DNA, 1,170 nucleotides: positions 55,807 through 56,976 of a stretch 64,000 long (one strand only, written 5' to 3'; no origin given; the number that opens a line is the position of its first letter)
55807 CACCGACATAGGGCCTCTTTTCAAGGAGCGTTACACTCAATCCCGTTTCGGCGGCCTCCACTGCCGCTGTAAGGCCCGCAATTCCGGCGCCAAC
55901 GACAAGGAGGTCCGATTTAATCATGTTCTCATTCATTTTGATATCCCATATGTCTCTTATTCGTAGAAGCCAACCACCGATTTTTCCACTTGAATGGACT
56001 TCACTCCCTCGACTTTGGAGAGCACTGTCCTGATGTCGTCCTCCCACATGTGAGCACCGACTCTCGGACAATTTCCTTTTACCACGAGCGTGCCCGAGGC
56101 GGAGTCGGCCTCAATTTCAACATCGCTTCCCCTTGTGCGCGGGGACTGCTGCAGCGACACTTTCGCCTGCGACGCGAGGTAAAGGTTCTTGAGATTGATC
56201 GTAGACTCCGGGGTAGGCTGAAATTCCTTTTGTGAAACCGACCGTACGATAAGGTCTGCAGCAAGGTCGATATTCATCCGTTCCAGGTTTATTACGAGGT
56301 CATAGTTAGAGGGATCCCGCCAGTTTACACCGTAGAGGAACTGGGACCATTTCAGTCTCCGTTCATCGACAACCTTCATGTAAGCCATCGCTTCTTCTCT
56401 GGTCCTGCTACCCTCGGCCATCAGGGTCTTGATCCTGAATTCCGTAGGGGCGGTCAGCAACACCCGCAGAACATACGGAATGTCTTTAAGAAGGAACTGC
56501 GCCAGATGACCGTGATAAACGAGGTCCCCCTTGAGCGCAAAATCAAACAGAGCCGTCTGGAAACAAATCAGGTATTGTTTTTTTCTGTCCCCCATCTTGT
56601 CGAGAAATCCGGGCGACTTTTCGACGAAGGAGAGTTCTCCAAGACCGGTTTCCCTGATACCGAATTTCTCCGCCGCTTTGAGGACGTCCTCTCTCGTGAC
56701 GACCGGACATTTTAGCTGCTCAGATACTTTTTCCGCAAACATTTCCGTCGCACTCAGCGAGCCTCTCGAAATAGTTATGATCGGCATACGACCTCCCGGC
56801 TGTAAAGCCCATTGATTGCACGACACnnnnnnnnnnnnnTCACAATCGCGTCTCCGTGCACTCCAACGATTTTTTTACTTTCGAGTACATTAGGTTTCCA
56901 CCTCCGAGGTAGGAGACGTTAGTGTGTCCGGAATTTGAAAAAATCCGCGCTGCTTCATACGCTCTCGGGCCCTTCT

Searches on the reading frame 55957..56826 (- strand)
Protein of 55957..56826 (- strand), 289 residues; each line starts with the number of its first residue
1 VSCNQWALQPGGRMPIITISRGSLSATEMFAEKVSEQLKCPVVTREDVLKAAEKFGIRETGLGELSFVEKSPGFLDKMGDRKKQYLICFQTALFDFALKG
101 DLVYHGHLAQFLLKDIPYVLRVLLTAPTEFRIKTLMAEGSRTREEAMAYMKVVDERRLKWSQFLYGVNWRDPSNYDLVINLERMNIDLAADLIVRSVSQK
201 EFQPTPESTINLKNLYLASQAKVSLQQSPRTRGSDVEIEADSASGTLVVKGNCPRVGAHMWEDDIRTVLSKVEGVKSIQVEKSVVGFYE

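Call 5: search_protein_families(library=pfam, proteins=[window:55957-56826:-])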
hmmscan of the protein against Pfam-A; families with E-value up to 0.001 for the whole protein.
window:55957-56826:- (289 aa): 1 family
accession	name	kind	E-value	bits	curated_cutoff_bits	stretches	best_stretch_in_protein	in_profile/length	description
PF13189.12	Cytidylate_kin2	-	4.1e-31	108.9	28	1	16-182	1-175/176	Cytidylate kinase-like family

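Call 6: search_protein_families(library=ncbifam, proteins=[window:55957-56826:-])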
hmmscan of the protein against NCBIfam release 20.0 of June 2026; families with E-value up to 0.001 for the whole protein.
window:55957-56826:- (289 aa): 1 family
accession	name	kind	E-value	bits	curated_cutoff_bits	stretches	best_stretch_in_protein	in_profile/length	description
TIGR02173.1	cyt_kin_arch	equivalog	2.2e-09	37.6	102.1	1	16-197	2-168/169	(d)CMP kinase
